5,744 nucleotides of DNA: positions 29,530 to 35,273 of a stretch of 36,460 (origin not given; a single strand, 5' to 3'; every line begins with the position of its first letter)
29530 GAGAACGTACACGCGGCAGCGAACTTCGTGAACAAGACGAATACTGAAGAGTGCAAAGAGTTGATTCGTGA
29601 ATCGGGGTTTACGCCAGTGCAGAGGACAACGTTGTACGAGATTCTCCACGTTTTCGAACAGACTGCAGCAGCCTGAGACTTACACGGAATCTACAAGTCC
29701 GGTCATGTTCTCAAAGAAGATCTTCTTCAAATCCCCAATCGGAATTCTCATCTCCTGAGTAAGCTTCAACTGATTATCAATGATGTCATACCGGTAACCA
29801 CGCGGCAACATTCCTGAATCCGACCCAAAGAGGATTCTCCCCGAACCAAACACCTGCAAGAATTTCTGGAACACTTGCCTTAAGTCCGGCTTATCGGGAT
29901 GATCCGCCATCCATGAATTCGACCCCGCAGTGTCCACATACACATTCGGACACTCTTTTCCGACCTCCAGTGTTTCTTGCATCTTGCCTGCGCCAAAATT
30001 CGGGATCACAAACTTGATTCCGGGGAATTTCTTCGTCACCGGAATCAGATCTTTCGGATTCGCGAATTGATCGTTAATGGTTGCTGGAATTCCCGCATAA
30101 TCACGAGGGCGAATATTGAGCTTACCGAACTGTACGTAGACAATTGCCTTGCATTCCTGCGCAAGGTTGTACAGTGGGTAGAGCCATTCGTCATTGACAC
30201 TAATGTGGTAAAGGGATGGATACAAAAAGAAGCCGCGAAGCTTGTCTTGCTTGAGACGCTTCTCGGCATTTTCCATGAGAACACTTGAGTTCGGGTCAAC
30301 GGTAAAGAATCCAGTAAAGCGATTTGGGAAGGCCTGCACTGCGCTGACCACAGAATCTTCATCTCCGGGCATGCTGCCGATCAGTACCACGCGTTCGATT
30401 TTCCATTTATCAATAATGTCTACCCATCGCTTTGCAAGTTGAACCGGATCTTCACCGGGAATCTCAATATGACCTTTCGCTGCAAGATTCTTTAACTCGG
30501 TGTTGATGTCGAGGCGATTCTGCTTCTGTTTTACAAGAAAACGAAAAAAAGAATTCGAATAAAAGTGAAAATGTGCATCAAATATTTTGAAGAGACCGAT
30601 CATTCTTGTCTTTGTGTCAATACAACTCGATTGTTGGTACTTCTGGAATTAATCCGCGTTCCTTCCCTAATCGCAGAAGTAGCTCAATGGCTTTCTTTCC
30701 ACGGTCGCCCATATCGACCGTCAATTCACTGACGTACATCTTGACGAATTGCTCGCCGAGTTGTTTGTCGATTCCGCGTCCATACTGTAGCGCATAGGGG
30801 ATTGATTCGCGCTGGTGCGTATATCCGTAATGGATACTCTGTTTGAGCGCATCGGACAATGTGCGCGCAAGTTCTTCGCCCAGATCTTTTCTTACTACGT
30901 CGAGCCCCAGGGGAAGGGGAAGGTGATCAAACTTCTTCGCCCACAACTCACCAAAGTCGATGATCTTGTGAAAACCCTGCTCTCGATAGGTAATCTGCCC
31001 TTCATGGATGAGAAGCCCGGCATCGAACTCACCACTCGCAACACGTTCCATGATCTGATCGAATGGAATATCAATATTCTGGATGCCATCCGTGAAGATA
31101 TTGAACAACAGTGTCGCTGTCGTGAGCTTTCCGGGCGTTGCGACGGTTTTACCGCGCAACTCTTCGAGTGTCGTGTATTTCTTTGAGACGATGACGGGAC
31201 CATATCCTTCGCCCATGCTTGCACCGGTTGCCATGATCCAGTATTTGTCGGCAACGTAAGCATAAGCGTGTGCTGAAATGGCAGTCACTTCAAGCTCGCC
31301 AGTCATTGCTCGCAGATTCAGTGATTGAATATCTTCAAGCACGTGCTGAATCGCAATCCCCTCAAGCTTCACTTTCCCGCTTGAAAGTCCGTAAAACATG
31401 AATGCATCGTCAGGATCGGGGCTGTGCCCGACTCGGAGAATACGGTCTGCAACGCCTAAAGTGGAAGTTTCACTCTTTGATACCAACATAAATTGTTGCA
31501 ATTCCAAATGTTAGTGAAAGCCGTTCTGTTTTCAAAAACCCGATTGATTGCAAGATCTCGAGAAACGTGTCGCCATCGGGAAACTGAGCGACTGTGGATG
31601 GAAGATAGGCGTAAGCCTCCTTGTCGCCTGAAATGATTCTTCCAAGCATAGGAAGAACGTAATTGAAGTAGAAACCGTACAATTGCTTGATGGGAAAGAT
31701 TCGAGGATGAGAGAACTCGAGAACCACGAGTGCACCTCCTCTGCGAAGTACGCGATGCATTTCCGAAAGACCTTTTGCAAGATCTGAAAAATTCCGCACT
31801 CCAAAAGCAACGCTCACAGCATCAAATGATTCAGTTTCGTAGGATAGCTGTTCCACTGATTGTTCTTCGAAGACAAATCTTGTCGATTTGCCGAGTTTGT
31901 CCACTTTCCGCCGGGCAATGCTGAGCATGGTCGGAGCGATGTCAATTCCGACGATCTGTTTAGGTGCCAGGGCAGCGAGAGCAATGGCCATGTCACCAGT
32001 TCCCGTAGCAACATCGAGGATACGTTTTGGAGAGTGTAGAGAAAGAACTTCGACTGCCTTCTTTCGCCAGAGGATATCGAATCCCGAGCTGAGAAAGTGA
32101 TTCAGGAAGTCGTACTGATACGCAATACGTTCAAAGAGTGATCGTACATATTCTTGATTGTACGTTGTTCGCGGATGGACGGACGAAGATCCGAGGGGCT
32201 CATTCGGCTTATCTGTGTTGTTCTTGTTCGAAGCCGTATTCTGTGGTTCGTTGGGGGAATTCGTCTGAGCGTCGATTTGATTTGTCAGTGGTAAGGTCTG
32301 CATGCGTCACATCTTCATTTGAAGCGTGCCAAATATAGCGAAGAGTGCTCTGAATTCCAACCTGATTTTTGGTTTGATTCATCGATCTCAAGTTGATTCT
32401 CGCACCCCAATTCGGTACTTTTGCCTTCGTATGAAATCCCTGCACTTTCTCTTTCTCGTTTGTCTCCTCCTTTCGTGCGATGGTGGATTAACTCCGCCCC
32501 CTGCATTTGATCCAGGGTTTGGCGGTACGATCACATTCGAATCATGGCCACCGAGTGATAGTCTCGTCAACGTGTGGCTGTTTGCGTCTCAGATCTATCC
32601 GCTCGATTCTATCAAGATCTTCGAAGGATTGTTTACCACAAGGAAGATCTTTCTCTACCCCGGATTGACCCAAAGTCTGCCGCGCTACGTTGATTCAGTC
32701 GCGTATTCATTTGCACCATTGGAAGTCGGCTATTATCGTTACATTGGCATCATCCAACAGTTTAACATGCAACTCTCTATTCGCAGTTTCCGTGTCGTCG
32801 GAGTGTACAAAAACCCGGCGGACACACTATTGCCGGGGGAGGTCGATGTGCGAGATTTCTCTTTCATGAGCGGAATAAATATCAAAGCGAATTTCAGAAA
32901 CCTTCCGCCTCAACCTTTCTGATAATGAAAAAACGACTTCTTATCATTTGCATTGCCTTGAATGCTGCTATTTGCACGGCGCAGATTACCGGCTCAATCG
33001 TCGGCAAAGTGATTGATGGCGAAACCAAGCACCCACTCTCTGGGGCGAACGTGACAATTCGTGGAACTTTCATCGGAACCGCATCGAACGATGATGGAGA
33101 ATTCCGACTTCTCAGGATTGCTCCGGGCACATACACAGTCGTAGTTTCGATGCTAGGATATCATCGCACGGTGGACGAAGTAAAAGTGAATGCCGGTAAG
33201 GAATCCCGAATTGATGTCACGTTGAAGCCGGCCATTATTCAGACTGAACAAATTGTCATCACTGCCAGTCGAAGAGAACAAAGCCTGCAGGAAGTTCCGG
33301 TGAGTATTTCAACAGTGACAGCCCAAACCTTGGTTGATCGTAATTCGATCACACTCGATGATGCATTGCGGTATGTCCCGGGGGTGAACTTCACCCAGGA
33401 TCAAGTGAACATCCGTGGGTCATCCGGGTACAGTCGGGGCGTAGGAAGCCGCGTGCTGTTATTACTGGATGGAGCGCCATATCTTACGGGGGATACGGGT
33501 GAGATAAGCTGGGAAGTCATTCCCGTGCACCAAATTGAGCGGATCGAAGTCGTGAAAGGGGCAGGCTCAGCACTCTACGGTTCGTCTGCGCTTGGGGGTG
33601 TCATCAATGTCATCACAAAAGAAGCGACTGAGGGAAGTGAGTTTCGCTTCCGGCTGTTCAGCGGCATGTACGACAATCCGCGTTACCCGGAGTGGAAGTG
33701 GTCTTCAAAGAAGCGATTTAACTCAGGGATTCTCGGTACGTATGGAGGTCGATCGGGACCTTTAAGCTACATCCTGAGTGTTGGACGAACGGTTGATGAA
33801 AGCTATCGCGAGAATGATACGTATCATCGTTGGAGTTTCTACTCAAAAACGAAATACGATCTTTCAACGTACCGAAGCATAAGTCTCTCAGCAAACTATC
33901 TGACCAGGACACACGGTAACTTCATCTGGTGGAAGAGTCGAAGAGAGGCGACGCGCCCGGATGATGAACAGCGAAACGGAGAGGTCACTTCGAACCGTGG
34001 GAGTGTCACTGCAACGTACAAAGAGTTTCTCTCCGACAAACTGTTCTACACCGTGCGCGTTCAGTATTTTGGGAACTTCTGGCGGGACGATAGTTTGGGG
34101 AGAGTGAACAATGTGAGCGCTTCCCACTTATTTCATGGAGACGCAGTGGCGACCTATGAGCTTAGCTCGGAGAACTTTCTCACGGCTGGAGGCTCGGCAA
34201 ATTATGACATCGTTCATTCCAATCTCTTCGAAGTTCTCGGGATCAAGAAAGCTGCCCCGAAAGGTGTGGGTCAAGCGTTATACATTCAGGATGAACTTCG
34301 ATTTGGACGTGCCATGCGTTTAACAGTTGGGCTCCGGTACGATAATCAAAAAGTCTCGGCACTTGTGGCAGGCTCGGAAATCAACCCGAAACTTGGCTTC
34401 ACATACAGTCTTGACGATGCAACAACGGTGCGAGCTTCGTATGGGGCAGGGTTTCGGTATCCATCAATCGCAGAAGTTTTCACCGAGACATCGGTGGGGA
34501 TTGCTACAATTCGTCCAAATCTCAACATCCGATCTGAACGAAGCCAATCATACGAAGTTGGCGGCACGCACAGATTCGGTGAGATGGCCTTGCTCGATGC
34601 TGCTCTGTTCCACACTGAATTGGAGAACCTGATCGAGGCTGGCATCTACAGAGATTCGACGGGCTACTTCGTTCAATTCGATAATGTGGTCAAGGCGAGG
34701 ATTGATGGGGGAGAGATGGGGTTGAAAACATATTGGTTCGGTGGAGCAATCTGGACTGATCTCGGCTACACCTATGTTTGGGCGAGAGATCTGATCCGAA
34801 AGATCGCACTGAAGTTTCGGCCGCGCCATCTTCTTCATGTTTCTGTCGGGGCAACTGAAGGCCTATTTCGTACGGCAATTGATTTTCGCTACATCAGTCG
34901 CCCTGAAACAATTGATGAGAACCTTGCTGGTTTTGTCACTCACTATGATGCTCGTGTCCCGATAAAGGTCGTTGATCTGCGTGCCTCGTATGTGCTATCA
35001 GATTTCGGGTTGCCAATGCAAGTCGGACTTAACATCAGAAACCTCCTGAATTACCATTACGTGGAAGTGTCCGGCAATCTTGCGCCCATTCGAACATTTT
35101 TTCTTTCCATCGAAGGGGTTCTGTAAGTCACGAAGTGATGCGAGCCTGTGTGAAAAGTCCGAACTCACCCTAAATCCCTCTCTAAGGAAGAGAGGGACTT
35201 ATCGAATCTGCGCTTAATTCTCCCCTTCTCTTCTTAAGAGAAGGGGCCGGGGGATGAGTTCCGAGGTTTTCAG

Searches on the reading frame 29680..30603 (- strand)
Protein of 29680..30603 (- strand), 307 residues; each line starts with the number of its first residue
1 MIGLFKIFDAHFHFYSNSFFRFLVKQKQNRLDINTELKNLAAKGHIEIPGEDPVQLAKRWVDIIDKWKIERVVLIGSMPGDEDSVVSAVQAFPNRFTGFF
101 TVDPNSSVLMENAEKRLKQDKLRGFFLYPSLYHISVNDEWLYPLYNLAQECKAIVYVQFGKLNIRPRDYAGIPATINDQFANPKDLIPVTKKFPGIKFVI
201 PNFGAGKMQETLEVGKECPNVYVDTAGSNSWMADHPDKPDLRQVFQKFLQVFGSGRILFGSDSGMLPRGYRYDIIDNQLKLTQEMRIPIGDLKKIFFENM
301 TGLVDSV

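Call 4: search_protein_families(library=ncbifam, proteins=[window:29680-30603:-], max_evalue=0.01)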
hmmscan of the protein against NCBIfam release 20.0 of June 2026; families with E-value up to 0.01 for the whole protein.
window:29680-30603:- (307 aa): 0 families

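Call 5: search_protein_families(library=pfam, proteins=[window:29680-30603:-], max_evalue=10)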
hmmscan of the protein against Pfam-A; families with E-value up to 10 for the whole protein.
window:29680-30603:- (307 aa): 3 families
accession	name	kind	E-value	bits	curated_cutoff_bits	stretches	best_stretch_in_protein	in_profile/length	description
PF04909.20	Amidohydro_2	-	4e-21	76.5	26.4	1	72-288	56-271/289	Amidohydrolase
PF12655.13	CDIF630_02480-like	-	0.084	13.3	25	1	43-62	13-32/36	Spore surface protein CDIF630_02480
PF09754.15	PAC2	-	0.097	12.9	25.8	1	47-83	78-113/215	PAC2 family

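Call 60: search_solved_structures(query=window:29683-30603:-, max_evalue=0.01)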
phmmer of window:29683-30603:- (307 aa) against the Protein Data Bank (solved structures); distinct sequences matched with E-value up to 0.01: 1.
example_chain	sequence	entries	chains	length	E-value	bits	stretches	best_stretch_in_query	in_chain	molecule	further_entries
3cjp_A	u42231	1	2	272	0.0073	18.8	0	173-227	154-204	Predicted amidohydrolase, dihydroorotase family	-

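Call 76: search_protein_families(library=padloc, proteins=[window:29683-30603:-], max_evalue=0.01)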
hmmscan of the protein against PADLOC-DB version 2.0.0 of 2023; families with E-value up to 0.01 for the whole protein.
window:29683-30603:- (307 aa): 1 family
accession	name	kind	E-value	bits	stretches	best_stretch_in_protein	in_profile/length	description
PDLC01863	CARF3--CARF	-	0.0061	14.3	0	34-123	35-123/182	-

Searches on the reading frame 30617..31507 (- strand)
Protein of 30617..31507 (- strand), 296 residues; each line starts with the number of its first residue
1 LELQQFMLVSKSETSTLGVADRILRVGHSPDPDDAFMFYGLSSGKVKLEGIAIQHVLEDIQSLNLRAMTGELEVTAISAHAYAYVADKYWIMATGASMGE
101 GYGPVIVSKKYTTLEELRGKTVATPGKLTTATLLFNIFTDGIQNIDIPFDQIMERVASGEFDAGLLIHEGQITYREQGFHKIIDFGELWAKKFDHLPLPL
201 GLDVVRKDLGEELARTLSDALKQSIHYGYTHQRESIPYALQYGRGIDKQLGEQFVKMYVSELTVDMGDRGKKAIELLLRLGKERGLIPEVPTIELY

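Call 4: search_protein_families(library=ncbifam, proteins=[window:30617-31507:-], max_evalue=0.01)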
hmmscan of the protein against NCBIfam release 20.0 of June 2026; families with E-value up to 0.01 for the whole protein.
window:30617-31507:- (296 aa): 0 families

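Call 5: search_protein_families(library=pfam, proteins=[window:30617-31507:-], max_evalue=10)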
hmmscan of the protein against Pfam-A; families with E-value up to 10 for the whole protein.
window:30617-31507:- (296 aa): 3 families
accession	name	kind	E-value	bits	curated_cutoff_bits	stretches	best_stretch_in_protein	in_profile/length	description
PF02621.19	VitK2_biosynth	-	1.8e-71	241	26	1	24-282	1-251/252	Menaquinone biosynthesis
PF12974.12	Phosphonate-bd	-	0.00047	20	27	1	56-221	35-213/242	ABC transporter, phosphonate, periplasmic substrate-binding protein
PF09084.16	NMT1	-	0.021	15.2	20.5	1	107-234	79-215/216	NMT1/THI5 like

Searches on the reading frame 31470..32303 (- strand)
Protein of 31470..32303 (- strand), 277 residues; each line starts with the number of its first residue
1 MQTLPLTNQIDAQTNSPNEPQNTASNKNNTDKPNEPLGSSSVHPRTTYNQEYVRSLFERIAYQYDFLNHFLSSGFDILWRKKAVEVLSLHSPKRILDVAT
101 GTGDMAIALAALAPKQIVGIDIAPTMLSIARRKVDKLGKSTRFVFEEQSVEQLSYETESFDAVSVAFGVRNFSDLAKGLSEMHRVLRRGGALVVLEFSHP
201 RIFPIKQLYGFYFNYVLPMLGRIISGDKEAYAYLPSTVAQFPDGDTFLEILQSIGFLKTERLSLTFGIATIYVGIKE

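Call 4: search_protein_families(library=ncbifam, proteins=[window:31470-32303:-], max_evalue=0.01)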
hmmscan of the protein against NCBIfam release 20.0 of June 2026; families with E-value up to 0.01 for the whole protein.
window:31470-32303:- (277 aa): 62 families (the best 25 are shown)
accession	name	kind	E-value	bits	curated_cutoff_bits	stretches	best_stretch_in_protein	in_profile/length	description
TIGR01934.1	MenG_MenH_UbiE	subfamily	5.2e-75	251.6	158.35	1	53-276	1-223/223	ubiquinone/menaquinone biosynthesis methyltransferase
NF001244.0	PRK00216.1-5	equivalog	1.8e-72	243.5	216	1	48-276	5-235/236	bifunctional demethylmenaquinone methyltransferase/2-methoxy-6-polyprenyl-1,4-benzoquinol methylase UbiE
NF052510.1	methyltran_MpqE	exception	2.5e-57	194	335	1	50-276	5-234/234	methyl-plastoquinone biosynthesis methyltransferase MpqE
NF001242.0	PRK00216.1-3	equivalog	7.2e-55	186.2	351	1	47-276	24-257/258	bifunctional demethylmenaquinone methyltransferase/2-methoxy-6-polyprenyl-1,4-benzoquinol methylase UbiE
NF001243.0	PRK00216.1-4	equivalog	1.1e-49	169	235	1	49-277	5-234/237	demethylmenaquinone methyltransferase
NF001240.0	PRK00216.1-1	equivalog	3.9e-48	163.7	378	1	49-276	21-250/251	bifunctional demethylmenaquinone methyltransferase/2-methoxy-6-polyprenyl-1,4-benzoquinol methylase UbiE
TIGR02752.1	MenG_heptapren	equivalog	2.4e-47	161.4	419.85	1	50-276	4-231/231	demethylmenaquinone methyltransferase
NF001241.0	PRK00216.1-2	equivalog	1.1e-46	159.4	327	1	50-276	10-229/231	demethylmenaquinone methyltransferase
NF004452.0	PRK05785.1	equivalog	6.4e-22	78.1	207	1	48-254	6-203/228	hypothetical protein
NF043040.1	corrin_prot_MT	hypoth_equivalog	2.3e-19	69.7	180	1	57-209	8-162/216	corrinoid protein-associated methyltransferase CpaM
TIGR02072.1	BioC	equivalog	6.6e-13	49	184.95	1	91-210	34-148/244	malonyl-ACP O-methyltransferase BioC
NF041537.1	ArsM_AhpD_UU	exception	2.6e-12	46.2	510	1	89-195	74-181/345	arsenite methyltransferase/AhpD domain selenoprotein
NF047649.1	MTase_UXPK_star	exception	2.8e-12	46.3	460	1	89-195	75-182/283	methyltransferase/UXPK-star double selenoprotein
NF045667.1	MTase_DVU1556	equivalog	3.6e-12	46.2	155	1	81-194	12-119/213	DVU_1556 family methyltransferase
NF040539.1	AST_met_ArsM_2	exception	3.6e-10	40.1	240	1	81-197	46-166/262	putative arsinothricin biosynthesis methyltransferase ArsM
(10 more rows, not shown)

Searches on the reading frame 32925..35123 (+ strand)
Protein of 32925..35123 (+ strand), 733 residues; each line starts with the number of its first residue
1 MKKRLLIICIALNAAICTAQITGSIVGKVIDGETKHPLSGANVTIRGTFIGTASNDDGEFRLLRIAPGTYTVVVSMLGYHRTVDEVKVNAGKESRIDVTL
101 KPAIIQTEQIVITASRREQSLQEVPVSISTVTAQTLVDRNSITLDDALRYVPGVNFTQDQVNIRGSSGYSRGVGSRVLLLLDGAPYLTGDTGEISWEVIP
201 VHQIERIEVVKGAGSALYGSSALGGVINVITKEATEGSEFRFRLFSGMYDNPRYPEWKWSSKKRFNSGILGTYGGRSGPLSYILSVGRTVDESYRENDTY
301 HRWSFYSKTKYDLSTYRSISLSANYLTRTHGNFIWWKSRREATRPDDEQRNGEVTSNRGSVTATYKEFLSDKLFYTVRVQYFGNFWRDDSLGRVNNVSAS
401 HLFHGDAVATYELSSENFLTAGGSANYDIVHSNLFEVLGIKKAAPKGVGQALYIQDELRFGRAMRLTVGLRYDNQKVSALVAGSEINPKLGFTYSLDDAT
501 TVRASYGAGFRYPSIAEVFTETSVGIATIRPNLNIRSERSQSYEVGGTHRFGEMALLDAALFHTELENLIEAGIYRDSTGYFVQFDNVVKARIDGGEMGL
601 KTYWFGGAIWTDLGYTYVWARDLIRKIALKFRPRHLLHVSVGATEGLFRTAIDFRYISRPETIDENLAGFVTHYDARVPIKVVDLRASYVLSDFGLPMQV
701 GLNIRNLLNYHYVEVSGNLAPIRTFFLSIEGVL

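Call 16: search_protein_families(library=pfam, proteins=[window:32925-35123:+], max_evalue=0.001)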
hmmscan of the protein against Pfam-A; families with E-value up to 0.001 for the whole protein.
window:32925-35123:+ (733 aa): 6 families
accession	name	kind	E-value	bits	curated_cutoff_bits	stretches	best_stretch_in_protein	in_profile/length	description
PF00593.30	TonB_dep_Rec_b-barrel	-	7e-33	115.6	27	1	286-707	30-436/436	TonB dependent receptor-like, beta-barrel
PF07715.20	Plug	-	2.8e-26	92.5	23.9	1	121-226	2-107/107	TonB-dependent Receptor Plug Domain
PF13715.12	CarbopepD_reg_2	-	1e-20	74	32.2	1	25-112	1-88/88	CarboxypepD_reg-like domain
PF13620.12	CarboxypepD_reg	-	1.9e-18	67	32.3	1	24-101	1-82/82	Carboxypeptidase regulatory-like domain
PF08308.17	PEGA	-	3.4e-06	27.3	20.8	1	39-102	11-69/71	PEGA domain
PF25183.1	OMP_b-brl_4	-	9.4e-05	21.4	30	0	485-517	437-469/838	Outer membrane beta barrel domain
